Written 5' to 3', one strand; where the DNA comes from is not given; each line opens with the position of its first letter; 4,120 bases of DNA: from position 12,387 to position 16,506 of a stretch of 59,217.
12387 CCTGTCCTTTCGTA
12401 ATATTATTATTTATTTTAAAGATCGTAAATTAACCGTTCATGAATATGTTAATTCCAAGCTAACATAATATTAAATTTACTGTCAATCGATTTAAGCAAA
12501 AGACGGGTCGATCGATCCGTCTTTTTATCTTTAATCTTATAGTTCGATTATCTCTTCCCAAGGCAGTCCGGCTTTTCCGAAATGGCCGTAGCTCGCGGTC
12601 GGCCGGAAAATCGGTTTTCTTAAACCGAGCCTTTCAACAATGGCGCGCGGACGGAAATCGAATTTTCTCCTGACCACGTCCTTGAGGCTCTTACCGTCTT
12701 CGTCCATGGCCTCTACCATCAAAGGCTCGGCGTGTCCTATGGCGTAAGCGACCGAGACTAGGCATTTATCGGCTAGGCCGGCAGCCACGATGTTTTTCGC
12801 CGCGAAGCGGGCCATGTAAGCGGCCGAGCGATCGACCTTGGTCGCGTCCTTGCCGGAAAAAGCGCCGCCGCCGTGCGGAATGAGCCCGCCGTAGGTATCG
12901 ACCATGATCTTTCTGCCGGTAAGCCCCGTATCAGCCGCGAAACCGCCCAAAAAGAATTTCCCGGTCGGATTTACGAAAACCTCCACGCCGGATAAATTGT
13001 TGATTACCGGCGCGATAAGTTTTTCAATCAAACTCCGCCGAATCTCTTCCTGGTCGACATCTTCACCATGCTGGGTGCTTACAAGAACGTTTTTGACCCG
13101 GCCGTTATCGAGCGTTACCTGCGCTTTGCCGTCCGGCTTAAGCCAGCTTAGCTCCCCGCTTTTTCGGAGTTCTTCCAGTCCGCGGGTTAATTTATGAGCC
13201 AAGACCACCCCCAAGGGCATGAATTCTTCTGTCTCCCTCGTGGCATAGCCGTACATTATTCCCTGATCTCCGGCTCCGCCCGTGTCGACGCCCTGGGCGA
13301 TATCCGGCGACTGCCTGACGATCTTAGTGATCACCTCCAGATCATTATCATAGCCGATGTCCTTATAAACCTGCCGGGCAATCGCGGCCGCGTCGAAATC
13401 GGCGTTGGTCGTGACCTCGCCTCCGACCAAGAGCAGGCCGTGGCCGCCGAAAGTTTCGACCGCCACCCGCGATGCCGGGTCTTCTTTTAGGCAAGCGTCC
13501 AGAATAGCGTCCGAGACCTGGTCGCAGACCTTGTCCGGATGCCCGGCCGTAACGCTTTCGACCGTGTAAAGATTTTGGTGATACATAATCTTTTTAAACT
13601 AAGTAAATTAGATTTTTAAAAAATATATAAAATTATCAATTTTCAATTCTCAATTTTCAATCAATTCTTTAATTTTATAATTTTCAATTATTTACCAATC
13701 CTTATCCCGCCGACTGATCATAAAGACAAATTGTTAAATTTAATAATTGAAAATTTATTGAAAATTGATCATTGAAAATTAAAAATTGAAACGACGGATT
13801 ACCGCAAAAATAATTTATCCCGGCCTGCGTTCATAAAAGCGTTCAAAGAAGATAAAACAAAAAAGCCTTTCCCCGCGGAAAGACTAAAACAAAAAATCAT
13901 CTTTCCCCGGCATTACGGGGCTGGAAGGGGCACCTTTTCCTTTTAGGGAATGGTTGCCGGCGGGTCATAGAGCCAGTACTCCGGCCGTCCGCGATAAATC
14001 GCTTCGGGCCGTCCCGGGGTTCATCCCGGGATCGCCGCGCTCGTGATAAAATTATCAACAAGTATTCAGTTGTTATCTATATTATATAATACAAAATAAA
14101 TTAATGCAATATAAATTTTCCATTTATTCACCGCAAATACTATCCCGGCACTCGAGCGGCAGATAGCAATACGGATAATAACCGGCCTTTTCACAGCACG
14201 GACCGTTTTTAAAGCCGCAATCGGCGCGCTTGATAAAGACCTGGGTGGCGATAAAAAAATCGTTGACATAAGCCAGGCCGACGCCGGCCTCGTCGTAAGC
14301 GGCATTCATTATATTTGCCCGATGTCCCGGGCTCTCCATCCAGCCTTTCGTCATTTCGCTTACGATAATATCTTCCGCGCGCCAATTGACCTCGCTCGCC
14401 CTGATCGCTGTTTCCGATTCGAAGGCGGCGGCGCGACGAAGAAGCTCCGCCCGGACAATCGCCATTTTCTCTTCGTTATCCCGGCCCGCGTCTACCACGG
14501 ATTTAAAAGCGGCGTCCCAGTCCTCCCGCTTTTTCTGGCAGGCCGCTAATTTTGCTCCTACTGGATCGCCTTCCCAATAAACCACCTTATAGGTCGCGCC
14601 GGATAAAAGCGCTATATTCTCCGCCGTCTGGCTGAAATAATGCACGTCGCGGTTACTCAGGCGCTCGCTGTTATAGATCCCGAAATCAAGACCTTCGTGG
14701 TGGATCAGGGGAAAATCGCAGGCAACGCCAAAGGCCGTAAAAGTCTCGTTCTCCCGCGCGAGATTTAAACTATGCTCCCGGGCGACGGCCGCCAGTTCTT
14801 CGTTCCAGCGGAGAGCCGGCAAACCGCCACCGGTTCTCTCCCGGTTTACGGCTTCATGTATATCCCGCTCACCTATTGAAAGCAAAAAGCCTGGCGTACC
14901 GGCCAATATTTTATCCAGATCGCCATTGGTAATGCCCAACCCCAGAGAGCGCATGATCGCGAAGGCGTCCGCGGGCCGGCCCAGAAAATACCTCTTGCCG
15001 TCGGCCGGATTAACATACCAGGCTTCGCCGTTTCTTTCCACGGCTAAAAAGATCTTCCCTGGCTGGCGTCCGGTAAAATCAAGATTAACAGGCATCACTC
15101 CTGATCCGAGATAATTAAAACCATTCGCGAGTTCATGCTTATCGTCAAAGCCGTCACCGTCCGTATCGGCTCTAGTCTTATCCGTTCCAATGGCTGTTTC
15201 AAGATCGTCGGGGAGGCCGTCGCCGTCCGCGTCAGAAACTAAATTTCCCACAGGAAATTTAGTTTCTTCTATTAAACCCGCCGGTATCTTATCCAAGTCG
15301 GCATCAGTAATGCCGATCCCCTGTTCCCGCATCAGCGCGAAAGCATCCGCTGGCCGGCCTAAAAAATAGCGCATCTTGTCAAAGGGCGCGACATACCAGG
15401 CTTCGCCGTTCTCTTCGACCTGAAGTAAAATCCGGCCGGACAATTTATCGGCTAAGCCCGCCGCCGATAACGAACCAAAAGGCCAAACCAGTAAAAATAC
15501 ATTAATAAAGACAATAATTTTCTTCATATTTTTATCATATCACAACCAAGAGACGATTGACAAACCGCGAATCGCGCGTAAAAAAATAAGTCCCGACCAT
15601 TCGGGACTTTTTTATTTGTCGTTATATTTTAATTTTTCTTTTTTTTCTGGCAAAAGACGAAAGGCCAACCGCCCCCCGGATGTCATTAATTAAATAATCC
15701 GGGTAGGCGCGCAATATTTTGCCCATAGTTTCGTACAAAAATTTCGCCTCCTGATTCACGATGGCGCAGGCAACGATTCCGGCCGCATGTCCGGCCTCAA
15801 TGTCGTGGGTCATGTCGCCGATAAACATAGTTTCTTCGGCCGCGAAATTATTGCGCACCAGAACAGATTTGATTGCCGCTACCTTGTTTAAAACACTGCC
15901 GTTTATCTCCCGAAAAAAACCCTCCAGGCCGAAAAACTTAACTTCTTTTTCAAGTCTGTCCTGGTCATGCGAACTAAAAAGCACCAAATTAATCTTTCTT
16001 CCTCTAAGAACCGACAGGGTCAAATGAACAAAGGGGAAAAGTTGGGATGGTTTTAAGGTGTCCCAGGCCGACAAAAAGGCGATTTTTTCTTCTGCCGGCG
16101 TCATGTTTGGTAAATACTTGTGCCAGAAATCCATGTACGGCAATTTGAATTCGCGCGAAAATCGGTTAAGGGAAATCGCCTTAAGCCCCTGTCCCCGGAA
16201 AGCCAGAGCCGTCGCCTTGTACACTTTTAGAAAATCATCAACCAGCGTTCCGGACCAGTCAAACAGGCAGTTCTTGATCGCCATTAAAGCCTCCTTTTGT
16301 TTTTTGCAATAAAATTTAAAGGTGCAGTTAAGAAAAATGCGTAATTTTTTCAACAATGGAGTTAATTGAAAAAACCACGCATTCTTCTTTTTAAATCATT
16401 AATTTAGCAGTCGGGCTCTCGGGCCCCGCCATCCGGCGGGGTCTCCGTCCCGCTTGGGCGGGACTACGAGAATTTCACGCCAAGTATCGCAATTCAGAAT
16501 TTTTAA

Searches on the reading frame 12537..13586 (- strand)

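Call 63: search_protein_families(library=pfam, proteins=[window:12537-13586:-], max_evalue=0.001)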
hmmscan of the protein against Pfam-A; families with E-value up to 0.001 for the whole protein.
window:12537-13586:- (349 aa): 3 families
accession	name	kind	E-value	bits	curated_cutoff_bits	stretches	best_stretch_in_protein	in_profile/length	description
PF02773.21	S-AdoMet_synt_C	-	1.2e-55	187.7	25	1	213-344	1-137/138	S-adenosylmethionine synthetase, C-terminal domain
PF02772.21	S-AdoMet_synt_M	-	4e-37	127.4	29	1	104-211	3-120/120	S-adenosylmethionine synthetase, central domain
PF00438.25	S-AdoMet_synt_N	-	1.5e-30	106.1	33.1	1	5-85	2-90/99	S-adenosylmethionine synthetase, N-terminal domain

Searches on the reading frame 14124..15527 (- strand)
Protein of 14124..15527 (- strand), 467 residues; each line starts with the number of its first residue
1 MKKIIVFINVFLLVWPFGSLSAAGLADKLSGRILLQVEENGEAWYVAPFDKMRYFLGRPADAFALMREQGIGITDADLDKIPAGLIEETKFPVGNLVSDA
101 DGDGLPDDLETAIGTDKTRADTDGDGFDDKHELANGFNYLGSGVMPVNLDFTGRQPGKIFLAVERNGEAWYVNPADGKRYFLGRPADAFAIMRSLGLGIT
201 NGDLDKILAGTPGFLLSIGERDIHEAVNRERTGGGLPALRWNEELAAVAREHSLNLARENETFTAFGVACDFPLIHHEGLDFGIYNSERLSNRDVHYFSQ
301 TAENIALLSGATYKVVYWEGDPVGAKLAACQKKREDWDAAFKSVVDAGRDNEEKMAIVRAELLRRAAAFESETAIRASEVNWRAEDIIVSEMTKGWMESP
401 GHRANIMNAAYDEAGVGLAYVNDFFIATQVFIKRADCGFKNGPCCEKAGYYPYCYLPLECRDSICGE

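Call 64: search_protein_families(library=pfam, proteins=[window:14124-15527:-], max_evalue=0.001)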
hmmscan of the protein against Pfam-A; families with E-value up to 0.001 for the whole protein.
window:14124-15527:- (467 aa): 2 families
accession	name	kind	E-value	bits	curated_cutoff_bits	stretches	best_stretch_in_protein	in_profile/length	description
PF00188.32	CAP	-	4.1e-13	50.7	21.1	1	225-424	2-108/117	Cysteine-rich secretory protein family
PF18884.5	TSP3_bac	-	7.8e-05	22.9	25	0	99-116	1-18/22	Bacterial TSP3 repeat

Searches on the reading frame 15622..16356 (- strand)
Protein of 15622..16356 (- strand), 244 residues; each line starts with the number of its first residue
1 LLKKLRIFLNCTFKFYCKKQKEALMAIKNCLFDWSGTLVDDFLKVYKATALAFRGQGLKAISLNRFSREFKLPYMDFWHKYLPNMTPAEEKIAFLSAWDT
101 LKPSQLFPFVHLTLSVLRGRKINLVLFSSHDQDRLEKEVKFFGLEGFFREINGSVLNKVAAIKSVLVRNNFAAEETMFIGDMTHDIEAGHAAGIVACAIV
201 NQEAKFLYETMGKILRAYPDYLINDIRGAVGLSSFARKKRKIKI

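Call 64: search_protein_families(library=pfam, proteins=[window:15622-16356:-], max_evalue=0.001)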
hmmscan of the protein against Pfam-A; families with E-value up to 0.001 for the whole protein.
window:15622-16356:- (244 aa): 4 families
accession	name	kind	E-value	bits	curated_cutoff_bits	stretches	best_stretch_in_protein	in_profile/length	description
PF13419.12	HAD_2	-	2.1e-17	64.2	23.8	1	30-198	1-177/178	Haloacid dehalogenase-like hydrolase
PF00702.32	Hydrolase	-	4.1e-09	37.5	26.4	1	27-193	1-191/191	haloacid dehalogenase-like hydrolase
PF13242.12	Hydrolase_like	-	0.00015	22.1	22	1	162-199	10-48/75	HAD-hyrolase-like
PF08282.18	Hydrolase_3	-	0.00016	21.9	20.9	1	132-193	162-223/255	haloacid dehalogenase-like hydrolase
